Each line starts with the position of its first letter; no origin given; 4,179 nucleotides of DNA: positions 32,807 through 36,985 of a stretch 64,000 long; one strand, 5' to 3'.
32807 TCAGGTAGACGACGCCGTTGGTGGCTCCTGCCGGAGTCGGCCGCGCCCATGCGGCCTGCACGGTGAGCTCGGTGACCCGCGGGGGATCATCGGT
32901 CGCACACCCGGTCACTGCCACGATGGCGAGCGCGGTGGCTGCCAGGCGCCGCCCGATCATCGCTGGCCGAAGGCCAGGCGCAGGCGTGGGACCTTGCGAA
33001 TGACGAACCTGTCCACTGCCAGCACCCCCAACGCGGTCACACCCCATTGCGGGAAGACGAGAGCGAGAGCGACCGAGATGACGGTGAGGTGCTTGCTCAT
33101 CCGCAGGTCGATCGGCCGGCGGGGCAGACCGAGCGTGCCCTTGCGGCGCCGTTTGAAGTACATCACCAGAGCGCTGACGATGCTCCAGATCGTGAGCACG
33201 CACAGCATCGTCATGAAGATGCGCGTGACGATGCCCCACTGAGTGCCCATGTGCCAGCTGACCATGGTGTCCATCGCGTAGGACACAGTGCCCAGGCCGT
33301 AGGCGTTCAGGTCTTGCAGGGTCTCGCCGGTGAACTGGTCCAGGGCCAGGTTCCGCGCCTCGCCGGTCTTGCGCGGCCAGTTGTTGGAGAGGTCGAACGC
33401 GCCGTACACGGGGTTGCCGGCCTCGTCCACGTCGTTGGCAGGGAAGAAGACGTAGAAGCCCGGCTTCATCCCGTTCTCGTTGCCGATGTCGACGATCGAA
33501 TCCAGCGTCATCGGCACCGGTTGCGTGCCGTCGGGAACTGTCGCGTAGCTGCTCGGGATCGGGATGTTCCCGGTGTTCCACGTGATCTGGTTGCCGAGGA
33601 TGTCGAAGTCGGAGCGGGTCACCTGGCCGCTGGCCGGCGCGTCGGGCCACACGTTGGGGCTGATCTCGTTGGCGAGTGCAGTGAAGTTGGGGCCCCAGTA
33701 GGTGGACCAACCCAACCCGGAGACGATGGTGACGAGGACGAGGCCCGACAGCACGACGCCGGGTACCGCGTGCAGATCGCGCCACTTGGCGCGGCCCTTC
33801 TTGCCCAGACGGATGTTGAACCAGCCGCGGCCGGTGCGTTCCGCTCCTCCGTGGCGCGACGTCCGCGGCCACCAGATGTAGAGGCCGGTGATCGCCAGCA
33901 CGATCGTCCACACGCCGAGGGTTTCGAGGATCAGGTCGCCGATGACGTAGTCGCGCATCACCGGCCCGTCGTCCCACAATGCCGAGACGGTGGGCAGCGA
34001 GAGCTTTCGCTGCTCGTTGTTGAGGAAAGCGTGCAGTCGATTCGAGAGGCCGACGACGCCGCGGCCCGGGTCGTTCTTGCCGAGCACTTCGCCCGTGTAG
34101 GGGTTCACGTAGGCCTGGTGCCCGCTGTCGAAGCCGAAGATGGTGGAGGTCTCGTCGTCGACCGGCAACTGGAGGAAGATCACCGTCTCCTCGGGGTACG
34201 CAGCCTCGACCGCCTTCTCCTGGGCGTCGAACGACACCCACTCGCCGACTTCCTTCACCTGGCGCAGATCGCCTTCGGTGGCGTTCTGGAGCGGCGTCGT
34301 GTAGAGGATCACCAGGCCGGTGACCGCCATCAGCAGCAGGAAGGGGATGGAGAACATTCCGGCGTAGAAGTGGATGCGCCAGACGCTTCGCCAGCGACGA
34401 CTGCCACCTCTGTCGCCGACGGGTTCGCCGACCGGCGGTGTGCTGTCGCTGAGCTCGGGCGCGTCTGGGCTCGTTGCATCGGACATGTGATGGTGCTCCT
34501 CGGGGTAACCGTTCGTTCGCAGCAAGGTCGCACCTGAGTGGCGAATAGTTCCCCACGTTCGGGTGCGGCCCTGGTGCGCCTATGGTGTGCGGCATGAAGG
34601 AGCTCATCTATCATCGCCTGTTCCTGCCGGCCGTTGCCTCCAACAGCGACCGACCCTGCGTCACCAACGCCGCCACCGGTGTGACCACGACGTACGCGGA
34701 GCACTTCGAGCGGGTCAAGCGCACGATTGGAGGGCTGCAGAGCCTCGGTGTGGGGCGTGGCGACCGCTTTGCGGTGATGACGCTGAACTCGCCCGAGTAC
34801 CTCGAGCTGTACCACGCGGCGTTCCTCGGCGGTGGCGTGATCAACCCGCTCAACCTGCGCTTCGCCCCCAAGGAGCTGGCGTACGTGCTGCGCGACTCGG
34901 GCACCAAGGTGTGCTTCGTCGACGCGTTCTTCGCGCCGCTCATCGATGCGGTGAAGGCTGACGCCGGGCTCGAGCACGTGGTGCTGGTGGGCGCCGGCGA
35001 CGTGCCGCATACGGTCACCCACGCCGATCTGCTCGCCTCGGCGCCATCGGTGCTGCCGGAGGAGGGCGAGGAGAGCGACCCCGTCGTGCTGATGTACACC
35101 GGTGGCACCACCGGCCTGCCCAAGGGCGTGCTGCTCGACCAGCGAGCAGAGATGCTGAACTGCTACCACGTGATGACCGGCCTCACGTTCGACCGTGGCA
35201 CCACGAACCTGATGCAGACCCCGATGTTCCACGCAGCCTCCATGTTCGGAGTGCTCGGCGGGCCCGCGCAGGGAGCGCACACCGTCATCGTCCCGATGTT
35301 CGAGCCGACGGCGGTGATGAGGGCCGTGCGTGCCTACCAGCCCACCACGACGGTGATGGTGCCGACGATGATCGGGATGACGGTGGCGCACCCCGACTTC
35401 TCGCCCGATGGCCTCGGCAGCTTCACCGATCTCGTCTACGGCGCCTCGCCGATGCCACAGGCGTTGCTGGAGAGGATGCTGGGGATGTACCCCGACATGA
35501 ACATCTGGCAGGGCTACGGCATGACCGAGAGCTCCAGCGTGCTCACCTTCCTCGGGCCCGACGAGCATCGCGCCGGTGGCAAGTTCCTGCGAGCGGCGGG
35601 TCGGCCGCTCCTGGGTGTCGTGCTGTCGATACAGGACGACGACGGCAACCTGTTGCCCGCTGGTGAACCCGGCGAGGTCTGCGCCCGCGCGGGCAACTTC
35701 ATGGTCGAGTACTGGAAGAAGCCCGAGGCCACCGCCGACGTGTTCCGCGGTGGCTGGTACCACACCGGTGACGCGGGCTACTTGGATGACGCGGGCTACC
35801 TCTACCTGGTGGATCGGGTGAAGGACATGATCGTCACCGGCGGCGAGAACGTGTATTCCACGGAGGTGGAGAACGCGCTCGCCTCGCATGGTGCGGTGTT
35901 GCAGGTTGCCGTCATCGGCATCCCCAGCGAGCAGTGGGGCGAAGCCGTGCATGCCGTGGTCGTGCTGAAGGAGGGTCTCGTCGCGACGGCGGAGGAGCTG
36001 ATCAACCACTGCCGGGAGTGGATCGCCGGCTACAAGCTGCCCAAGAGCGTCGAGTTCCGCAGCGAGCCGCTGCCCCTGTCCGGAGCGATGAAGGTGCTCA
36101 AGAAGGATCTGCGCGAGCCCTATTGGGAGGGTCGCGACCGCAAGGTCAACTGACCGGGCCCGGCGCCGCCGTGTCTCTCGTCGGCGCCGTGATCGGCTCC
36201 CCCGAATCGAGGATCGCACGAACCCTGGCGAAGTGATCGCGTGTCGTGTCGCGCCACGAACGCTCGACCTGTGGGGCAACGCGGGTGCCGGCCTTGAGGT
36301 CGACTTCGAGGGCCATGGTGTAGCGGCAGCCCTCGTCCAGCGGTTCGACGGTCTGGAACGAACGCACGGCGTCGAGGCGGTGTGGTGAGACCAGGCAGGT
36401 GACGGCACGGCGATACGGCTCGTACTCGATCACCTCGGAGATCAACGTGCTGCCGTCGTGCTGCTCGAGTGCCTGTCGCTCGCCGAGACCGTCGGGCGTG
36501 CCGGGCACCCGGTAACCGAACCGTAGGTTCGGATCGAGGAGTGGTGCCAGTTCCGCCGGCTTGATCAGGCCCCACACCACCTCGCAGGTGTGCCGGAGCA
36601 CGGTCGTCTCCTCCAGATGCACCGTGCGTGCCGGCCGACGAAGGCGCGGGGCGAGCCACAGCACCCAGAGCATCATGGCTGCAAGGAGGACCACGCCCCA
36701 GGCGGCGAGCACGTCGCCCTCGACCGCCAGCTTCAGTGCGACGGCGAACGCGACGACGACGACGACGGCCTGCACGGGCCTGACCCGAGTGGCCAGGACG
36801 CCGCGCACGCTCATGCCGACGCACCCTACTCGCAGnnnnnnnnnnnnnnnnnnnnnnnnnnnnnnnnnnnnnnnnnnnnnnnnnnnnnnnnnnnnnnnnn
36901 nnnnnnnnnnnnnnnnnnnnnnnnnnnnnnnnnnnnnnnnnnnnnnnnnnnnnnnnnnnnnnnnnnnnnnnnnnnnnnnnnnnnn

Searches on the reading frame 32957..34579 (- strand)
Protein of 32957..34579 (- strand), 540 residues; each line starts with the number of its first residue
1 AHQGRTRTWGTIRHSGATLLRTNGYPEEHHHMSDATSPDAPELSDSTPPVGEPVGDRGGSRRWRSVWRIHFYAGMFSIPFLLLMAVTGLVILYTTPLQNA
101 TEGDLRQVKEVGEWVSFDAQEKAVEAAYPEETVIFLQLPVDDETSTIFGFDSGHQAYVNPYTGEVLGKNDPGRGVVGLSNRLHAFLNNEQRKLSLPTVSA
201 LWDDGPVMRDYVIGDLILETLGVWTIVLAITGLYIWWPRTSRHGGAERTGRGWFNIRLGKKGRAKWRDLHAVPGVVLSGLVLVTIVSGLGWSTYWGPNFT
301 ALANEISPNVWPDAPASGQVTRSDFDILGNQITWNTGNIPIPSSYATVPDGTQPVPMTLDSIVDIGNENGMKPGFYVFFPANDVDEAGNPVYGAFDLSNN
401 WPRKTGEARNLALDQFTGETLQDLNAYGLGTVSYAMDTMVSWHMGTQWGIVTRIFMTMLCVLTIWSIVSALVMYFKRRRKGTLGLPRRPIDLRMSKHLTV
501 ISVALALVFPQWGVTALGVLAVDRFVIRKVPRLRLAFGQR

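Call 27: search_protein_families(library=pfam, proteins=[window:32957-34579:-], max_evalue=0.001)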
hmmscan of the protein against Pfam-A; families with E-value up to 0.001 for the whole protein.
window:32957-34579:- (540 aa): 2 families
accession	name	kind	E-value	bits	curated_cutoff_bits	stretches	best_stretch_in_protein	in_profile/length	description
PF03929.21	PepSY_TM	-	3.6e-53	181.7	28.8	1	67-477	1-295/295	PepSY-associated TM region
PF01292.26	Ni_hydr_CYTB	-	5.9e-05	23.4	30.1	0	221-283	107-157/179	Prokaryotic cytochrome b561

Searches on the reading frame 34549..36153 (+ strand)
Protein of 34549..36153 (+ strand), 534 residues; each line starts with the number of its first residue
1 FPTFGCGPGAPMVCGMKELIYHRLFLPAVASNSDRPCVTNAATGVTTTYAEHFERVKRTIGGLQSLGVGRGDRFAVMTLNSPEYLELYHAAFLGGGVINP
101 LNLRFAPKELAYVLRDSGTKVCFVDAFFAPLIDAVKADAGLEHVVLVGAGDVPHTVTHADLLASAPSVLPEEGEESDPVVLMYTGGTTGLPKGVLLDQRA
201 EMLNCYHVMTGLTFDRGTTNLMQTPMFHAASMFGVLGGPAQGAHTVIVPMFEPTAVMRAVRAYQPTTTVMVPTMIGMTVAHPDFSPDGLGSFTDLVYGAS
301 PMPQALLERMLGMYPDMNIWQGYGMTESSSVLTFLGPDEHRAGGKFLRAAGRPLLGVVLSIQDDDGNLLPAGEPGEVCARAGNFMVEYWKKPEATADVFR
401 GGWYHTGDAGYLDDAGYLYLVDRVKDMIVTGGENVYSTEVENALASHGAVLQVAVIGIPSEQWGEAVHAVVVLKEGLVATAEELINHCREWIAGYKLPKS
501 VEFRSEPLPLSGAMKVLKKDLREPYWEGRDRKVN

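Call 27: search_protein_families(library=pfam, proteins=[window:34549-36153:+], max_evalue=0.001)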
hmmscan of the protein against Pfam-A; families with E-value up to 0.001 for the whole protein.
window:34549-36153:+ (534 aa): 2 families
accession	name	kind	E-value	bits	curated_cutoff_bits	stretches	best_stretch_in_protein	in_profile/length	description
PF00501.34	AMP-binding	-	1.1e-72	245.4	29.9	1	29-389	5-384/384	AMP-binding enzyme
PF13193.12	AMP-binding_C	-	9.2e-18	65.4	24.5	1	439-512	1-73/76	AMP-binding enzyme C-terminal domain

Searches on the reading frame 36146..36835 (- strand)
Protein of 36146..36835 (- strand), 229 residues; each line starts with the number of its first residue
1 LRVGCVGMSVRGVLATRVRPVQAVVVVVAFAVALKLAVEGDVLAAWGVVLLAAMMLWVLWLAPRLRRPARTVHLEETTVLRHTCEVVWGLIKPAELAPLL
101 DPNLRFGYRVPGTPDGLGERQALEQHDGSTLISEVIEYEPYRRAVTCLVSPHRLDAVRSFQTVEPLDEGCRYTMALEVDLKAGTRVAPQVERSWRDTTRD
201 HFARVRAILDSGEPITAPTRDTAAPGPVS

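Call 27: search_protein_families(library=pfam, proteins=[window:36146-36835:-], max_evalue=0.001)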
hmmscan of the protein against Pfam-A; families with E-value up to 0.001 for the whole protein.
window:36146-36835:- (229 aa): 1 family
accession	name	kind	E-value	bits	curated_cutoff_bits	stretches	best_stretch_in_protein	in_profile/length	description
PF10604.15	Polyketide_cyc2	-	1.3e-05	25.9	27.4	1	72-182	2-116/142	Polyketide cyclase / dehydrase and lipid transport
